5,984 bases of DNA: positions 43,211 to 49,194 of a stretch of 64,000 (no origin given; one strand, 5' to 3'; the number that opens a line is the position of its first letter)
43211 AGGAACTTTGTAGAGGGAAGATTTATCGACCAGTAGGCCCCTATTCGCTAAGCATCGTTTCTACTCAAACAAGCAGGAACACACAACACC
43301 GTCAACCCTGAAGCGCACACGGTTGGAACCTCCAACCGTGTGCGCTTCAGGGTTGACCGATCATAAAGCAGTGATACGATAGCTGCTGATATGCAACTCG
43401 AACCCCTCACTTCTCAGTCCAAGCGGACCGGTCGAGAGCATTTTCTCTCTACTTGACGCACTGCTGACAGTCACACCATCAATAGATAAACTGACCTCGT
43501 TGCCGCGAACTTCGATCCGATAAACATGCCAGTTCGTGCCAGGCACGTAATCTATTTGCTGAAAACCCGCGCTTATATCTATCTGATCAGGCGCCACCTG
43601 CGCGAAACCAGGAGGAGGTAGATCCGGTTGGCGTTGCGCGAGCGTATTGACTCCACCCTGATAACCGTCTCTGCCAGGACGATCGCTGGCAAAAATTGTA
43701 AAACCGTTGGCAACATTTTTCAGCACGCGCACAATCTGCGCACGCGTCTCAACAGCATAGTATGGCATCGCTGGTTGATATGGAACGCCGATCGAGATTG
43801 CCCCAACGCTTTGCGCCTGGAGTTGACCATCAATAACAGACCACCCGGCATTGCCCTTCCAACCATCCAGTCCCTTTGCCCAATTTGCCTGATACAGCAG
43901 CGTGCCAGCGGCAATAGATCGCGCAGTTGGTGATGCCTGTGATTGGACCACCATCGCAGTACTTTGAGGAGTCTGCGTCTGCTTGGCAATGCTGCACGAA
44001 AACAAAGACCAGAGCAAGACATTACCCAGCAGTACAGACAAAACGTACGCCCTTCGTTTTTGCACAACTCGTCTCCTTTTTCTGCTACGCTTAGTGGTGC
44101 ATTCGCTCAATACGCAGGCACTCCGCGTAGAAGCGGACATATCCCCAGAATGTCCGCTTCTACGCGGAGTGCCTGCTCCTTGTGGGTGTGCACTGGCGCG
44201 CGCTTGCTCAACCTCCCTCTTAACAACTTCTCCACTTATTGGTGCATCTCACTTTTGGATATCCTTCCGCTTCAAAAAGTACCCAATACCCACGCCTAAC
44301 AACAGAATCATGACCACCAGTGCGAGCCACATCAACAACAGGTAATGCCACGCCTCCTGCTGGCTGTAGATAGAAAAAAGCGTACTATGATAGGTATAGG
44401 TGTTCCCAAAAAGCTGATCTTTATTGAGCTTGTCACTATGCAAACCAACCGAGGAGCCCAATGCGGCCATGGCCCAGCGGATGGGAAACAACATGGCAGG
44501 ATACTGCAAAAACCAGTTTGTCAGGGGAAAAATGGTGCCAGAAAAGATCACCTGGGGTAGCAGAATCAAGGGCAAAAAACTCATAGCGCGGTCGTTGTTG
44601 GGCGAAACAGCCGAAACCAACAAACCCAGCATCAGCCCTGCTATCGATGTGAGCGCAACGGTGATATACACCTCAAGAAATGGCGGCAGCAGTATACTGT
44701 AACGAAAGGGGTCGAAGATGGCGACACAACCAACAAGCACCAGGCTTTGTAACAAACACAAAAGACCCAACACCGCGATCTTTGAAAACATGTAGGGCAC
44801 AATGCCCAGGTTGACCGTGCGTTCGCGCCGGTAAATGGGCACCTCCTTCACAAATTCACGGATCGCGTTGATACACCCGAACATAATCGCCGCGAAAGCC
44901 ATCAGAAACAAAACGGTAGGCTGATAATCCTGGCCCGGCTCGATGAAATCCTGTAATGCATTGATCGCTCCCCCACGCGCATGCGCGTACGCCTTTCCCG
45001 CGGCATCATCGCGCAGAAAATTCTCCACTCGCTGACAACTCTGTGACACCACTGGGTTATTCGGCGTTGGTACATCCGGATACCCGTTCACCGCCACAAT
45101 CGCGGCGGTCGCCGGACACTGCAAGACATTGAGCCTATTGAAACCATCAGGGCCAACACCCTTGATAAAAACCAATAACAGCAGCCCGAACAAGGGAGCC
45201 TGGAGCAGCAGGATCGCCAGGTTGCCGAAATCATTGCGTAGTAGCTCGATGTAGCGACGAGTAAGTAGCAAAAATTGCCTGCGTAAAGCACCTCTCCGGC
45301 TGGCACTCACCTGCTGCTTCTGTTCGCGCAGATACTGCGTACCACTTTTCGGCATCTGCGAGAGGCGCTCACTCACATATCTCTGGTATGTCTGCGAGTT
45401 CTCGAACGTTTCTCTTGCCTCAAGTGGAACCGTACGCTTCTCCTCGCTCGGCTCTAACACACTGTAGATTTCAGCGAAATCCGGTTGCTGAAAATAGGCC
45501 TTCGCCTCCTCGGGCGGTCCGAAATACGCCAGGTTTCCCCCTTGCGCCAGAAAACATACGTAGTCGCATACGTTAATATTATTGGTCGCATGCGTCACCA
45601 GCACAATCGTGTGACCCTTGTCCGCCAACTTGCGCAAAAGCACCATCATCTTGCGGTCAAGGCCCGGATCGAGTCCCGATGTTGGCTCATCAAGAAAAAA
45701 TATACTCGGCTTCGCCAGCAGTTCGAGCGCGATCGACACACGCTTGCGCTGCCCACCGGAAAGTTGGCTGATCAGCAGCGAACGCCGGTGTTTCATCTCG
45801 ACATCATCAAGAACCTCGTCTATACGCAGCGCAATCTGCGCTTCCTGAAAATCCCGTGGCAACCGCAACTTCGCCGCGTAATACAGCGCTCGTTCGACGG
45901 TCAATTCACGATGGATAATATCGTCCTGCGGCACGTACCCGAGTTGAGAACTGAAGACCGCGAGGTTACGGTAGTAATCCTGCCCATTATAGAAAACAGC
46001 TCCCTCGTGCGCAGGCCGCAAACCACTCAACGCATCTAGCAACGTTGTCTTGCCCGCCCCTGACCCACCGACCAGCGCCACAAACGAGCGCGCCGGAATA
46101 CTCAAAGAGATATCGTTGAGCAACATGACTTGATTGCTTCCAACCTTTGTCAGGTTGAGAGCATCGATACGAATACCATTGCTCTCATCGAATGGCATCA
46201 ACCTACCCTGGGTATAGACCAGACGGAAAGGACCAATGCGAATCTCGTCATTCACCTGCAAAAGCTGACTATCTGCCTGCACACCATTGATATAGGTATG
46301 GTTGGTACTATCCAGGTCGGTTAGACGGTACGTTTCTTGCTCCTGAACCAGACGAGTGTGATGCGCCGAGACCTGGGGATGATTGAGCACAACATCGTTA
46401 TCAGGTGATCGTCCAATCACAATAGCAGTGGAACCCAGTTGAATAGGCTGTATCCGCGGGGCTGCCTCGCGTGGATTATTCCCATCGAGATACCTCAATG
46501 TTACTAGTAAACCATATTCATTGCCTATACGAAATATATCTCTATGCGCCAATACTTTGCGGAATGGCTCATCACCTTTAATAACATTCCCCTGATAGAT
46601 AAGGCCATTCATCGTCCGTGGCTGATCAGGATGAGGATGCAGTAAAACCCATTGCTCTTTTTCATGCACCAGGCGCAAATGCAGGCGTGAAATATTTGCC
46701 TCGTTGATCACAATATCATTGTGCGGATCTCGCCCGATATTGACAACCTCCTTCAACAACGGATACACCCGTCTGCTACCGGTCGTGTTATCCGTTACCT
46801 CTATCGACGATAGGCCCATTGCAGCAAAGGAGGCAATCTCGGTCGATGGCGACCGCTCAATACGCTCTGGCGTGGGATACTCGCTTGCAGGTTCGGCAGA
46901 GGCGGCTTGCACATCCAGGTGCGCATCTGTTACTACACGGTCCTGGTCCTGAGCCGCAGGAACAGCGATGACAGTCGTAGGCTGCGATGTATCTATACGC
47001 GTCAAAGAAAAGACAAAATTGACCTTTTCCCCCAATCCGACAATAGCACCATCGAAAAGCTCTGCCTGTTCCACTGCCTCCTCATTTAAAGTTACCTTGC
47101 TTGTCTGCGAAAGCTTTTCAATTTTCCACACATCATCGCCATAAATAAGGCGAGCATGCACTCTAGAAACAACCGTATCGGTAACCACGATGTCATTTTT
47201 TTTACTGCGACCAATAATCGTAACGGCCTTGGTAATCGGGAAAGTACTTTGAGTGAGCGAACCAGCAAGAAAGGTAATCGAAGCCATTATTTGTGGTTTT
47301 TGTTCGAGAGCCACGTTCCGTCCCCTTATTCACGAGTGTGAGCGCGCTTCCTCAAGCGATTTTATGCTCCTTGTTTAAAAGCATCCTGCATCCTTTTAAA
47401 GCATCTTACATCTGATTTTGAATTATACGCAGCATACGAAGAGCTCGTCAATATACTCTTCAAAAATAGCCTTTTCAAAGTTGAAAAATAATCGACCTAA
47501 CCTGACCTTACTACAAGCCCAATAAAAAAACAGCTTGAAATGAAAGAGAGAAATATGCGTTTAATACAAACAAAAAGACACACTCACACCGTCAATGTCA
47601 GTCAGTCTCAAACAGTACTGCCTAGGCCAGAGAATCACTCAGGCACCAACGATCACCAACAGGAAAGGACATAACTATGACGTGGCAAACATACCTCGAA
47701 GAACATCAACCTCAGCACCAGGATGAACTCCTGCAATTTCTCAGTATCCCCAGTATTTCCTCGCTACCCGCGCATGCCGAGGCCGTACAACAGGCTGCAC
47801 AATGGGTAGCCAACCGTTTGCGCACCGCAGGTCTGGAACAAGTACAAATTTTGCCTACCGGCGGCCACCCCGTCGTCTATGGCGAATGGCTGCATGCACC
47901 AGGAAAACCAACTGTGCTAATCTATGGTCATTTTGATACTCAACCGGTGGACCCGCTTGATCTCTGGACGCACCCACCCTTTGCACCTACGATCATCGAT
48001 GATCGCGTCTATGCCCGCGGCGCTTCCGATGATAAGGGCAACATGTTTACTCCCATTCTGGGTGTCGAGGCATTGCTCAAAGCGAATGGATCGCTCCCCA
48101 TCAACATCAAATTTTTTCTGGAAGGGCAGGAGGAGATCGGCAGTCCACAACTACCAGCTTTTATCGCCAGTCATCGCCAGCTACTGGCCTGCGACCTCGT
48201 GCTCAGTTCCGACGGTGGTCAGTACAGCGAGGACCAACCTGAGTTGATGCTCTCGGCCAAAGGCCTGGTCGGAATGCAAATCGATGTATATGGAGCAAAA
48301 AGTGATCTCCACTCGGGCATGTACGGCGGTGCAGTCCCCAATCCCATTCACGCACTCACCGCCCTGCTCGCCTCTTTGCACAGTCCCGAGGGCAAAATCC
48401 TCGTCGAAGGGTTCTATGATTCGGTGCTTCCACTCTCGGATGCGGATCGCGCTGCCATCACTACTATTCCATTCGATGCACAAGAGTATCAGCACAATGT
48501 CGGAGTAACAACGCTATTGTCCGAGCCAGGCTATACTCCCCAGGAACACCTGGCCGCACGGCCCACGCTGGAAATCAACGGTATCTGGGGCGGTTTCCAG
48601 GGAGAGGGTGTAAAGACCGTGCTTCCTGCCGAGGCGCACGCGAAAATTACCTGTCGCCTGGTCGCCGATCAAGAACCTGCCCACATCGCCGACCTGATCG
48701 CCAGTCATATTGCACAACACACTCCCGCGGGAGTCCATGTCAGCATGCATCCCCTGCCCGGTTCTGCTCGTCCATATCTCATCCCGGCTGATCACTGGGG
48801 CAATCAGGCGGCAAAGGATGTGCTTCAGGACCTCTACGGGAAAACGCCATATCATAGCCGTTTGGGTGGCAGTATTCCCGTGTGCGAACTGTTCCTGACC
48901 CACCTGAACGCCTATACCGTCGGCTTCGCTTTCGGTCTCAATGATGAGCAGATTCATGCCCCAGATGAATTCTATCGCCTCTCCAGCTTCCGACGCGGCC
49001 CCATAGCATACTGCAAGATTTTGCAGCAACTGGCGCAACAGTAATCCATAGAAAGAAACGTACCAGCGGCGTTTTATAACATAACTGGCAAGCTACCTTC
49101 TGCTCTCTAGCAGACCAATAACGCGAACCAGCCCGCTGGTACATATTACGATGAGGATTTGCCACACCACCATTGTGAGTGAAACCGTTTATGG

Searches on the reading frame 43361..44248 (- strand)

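Call 90: search_protein_families(library=pfam, proteins=[window:43361-44248:-], max_evalue=0.00001)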
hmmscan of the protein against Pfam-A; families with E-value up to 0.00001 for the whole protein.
window:43361-44248:- (295 aa): 1 family
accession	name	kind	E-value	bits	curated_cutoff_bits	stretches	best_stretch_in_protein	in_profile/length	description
PF06439.18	3keto-disac_hyd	-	1.5e-06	28.9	26.8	0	125-285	9-179/187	3-keto-disaccharide hydrolase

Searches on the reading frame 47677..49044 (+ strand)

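Call 55: search_protein_families(library=pfam, proteins=[window:47677-49044:+], max_evalue=1)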
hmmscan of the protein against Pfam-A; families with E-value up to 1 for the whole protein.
window:47677-49044:+ (455 aa): 3 families
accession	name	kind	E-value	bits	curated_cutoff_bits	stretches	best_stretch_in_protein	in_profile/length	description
PF01546.33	Peptidase_M20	-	4e-24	86.1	24.6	1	81-450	1-205/206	Peptidase family M20/M25/M40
PF07687.19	M20_dimer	-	1.5e-17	63.9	21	1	193-351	2-105/107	Peptidase dimerisation domain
PF04389.22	Peptidase_M28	-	0.12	12.6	21.3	1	77-188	12-102/193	Peptidase family M28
